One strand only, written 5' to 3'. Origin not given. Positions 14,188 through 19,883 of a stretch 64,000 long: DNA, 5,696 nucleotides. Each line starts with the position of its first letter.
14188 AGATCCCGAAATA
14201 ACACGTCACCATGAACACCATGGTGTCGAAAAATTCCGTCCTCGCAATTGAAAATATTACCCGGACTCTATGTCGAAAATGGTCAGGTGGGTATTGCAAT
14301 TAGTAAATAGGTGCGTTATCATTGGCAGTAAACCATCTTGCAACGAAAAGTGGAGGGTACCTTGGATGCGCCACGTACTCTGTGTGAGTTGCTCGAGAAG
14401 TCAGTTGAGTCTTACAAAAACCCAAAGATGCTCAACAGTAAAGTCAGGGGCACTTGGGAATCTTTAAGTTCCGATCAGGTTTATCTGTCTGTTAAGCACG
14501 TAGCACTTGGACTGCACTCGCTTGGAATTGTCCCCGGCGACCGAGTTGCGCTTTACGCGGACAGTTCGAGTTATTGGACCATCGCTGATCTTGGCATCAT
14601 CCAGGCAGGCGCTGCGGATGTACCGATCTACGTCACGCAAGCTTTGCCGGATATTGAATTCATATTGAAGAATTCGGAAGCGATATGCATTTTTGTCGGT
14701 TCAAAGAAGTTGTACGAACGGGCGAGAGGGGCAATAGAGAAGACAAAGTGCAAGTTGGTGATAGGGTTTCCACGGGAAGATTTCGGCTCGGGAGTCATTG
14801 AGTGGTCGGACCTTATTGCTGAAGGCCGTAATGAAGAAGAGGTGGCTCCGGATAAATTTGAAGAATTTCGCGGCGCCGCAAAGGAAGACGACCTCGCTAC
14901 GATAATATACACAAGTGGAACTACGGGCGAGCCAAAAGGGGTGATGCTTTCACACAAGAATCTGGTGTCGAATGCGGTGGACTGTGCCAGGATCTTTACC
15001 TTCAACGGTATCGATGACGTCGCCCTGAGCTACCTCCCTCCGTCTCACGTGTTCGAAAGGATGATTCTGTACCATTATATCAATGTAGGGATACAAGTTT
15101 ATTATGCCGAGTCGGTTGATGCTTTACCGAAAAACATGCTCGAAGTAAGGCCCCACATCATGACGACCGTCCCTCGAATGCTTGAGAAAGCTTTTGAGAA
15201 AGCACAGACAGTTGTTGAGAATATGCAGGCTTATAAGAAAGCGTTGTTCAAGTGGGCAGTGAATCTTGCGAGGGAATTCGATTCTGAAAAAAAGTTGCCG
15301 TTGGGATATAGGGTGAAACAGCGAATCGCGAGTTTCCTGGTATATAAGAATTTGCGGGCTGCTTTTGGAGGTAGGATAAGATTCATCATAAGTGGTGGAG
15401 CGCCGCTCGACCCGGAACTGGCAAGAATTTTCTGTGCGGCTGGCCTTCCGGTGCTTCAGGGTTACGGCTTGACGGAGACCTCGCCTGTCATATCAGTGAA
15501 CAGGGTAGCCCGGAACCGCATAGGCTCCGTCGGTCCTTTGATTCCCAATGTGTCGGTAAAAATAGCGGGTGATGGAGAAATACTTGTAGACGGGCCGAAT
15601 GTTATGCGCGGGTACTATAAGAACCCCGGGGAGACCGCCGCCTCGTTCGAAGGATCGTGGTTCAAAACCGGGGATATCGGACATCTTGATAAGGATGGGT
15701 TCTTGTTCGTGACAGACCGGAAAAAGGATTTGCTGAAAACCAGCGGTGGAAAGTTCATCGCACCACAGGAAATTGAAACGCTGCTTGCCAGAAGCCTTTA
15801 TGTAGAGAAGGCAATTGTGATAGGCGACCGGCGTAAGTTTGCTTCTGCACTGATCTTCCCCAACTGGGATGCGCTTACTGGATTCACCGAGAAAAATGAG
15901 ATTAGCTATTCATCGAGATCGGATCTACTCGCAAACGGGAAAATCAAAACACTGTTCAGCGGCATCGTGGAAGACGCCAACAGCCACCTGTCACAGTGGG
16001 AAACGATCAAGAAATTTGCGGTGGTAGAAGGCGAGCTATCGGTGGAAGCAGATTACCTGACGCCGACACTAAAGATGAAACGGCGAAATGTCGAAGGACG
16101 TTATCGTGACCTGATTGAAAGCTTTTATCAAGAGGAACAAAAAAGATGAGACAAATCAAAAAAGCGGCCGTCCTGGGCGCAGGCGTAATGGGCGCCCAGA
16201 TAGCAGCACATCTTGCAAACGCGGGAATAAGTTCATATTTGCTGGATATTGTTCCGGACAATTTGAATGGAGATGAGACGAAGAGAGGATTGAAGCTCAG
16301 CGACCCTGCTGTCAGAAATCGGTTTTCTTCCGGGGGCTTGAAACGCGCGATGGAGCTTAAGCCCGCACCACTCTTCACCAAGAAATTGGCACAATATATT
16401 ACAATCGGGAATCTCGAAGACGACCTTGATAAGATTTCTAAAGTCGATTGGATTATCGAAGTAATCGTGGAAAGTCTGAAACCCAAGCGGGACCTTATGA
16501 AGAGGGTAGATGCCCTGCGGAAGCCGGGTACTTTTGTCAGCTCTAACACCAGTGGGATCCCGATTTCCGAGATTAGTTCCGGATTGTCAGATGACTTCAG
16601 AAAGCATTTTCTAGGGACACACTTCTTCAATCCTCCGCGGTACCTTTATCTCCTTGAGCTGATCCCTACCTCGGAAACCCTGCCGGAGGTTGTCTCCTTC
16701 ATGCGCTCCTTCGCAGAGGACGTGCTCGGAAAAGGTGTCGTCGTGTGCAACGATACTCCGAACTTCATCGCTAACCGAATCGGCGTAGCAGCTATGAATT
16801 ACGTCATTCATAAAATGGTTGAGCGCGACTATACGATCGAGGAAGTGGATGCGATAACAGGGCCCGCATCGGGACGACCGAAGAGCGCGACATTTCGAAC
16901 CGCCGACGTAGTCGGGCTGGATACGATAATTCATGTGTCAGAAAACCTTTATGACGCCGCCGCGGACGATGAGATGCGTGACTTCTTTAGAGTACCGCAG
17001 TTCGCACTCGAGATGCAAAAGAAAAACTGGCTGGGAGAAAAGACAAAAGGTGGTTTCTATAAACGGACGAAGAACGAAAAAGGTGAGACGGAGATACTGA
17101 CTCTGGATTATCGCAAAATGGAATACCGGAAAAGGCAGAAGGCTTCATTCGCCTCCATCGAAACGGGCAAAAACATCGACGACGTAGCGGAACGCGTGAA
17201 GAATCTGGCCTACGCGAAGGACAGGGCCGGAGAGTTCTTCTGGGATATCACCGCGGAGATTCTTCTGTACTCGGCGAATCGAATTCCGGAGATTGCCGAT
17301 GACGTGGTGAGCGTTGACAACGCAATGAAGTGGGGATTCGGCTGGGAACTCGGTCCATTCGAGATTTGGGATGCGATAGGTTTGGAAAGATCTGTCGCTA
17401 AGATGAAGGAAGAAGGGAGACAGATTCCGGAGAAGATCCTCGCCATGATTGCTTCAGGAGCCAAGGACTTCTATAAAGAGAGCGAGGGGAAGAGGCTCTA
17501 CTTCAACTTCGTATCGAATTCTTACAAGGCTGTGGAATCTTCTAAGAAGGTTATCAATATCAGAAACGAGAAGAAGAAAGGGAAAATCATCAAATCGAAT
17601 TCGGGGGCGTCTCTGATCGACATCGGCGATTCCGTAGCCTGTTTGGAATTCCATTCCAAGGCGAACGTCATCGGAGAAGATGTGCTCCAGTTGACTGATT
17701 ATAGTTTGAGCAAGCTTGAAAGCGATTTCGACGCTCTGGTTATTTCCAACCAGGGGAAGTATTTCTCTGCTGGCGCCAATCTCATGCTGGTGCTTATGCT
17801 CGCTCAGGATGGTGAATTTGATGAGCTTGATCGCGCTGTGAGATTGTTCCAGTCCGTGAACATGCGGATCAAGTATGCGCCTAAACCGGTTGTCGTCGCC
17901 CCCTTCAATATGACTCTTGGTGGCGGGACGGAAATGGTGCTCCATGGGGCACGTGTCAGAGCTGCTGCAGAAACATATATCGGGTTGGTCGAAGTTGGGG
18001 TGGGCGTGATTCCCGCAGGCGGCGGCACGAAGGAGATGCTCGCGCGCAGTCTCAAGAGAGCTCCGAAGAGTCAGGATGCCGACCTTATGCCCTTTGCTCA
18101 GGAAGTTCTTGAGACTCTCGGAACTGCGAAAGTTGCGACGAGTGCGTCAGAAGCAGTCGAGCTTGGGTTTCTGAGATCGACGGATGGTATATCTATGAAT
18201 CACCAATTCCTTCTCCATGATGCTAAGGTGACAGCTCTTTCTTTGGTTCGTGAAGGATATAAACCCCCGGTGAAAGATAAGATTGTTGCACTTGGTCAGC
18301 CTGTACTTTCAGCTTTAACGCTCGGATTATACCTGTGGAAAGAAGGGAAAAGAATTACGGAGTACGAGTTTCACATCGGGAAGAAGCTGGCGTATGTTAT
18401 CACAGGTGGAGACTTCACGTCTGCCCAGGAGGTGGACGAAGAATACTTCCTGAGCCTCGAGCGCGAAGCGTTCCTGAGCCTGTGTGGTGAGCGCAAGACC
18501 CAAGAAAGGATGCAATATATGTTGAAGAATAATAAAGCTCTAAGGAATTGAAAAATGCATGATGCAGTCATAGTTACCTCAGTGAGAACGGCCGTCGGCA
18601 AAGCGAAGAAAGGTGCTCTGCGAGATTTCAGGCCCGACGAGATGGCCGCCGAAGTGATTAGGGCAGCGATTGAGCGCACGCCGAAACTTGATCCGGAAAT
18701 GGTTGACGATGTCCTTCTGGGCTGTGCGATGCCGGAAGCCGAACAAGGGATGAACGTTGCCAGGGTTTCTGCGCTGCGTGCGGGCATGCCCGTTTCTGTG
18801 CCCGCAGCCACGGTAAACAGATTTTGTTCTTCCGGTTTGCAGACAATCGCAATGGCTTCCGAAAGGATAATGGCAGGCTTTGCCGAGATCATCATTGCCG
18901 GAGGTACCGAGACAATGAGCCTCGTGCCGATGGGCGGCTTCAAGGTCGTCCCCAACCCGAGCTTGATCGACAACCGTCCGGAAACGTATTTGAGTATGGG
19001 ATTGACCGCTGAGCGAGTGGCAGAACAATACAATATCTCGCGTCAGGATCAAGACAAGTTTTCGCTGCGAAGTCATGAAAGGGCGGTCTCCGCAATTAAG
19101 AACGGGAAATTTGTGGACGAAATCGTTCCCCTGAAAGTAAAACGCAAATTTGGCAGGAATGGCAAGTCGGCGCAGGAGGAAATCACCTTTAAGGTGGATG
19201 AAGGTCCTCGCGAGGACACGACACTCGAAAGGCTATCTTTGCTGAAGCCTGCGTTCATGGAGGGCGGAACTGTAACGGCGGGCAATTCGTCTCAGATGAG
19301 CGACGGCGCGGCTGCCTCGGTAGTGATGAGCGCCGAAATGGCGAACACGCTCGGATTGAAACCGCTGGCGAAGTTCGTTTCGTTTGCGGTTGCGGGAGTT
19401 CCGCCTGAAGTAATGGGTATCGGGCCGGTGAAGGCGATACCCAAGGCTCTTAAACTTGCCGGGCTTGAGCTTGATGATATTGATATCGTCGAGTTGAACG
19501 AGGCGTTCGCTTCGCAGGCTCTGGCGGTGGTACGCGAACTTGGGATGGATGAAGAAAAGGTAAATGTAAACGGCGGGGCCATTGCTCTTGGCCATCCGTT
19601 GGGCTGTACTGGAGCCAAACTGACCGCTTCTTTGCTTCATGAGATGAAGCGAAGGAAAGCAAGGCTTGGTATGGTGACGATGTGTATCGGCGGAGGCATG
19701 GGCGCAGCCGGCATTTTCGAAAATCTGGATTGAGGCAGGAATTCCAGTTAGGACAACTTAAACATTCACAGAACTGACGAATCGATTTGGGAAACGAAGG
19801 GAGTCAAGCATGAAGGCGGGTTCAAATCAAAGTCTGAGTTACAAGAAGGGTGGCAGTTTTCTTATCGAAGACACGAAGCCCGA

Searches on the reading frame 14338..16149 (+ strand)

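Call 7: search_protein_families(library=pfam, proteins=[window:14338-16149:+], max_evalue=0.0001)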
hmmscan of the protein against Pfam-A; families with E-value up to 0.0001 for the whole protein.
window:14338-16149:+ (603 aa): 2 families
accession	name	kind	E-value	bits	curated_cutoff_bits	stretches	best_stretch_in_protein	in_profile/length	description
PF00501.34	AMP-binding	-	2.1e-76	257.6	29.9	1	34-427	16-384/384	AMP-binding enzyme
PF23562.2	AMP-binding_C_3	-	8.5e-10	39.5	20.8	1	464-600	2-123/124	AMP-binding enzyme C-terminal domain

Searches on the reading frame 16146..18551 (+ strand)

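Call 7: search_protein_families(library=pfam, proteins=[window:16146-18551:+], max_evalue=0.0001)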
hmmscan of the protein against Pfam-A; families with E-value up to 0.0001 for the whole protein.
window:16146-18551:+ (801 aa): 4 families
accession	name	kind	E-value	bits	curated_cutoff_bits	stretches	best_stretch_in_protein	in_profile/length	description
PF02737.24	3HCDH_N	-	7e-40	137.3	22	1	6-204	1-180/180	3-hydroxyacyl-CoA dehydrogenase, NAD binding domain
PF00725.27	3HCDH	-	1.1e-19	71.1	22.1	1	207-306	2-96/97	3-hydroxyacyl-CoA dehydrogenase, C-terminal domain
PF00378.25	ECH_1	-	4e-08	33.4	27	1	495-636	4-144/251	Enoyl-CoA hydratase/isomerase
PF16113.10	ECH_2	-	7.9e-08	32.6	27.2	1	499-628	5-136/335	Enoyl-CoA hydratase/isomerase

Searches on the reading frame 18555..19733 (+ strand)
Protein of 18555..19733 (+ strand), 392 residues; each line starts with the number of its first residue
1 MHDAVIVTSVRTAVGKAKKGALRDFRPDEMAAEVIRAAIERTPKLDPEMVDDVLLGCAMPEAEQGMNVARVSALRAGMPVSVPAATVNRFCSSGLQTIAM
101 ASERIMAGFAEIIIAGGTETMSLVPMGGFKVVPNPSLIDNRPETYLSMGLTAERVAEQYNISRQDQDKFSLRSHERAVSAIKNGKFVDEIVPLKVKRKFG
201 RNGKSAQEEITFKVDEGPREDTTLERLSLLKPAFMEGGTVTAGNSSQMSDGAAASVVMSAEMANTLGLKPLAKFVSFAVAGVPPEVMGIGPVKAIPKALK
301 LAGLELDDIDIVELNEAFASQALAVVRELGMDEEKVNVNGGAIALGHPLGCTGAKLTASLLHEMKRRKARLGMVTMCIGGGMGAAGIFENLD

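Call 7: search_protein_families(library=pfam, proteins=[window:18555-19733:+], max_evalue=0.0001)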
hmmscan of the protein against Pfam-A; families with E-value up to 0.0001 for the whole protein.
window:18555-19733:+ (392 aa): 2 families
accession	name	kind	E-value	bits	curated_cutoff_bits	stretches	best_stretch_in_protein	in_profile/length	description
PF00108.29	Thiolase_N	-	1.2e-76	258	26.4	1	5-260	2-259/260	Thiolase, N-terminal domain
PF02803.24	Thiolase_C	-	7.4e-52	174.6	27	1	268-389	1-122/123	Thiolase, C-terminal domain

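Call 39: list_cluster_members(proteins=[window:18555-19733:+, window:19810-21603:+, window:41244-42473:+, window:42527-45064:+, window:45248-49105:+, window:51077-53608:+, window:59899-61908:+, window:37651-38919:-, window:38909-40480:-, window:16146-18551:+])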
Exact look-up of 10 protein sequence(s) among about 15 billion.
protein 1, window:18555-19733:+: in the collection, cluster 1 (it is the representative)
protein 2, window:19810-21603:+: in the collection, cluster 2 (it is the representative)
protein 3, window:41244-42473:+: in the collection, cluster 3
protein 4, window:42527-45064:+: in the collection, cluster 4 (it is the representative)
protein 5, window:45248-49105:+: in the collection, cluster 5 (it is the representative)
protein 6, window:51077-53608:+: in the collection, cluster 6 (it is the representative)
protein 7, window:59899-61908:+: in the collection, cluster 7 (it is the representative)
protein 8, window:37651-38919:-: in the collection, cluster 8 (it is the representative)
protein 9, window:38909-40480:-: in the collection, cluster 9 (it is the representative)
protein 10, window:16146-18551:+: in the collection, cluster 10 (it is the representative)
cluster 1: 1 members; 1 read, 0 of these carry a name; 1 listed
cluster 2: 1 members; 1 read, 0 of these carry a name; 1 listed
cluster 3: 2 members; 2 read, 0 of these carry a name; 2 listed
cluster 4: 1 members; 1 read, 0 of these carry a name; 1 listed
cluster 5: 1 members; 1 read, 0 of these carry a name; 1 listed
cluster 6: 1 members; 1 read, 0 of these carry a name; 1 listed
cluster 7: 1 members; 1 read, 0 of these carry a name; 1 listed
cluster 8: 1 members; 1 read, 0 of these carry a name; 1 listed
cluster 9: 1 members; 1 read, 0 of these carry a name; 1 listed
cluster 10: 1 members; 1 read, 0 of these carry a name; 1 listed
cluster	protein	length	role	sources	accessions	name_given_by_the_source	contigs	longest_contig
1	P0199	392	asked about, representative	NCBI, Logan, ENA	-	-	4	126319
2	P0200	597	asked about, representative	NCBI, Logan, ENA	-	-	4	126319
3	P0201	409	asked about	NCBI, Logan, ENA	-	-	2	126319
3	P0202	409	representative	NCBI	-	-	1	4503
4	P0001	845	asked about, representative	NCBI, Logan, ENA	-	-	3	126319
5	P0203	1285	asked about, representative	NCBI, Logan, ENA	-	-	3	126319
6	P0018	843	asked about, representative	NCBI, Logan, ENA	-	-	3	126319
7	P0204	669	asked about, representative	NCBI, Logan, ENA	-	-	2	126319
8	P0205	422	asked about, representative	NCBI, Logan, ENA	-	-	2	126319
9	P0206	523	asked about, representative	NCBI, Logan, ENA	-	-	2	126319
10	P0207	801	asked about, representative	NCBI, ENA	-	-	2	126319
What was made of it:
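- Tried and rejected: Cluster look-up for organism names returned none (call 39).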
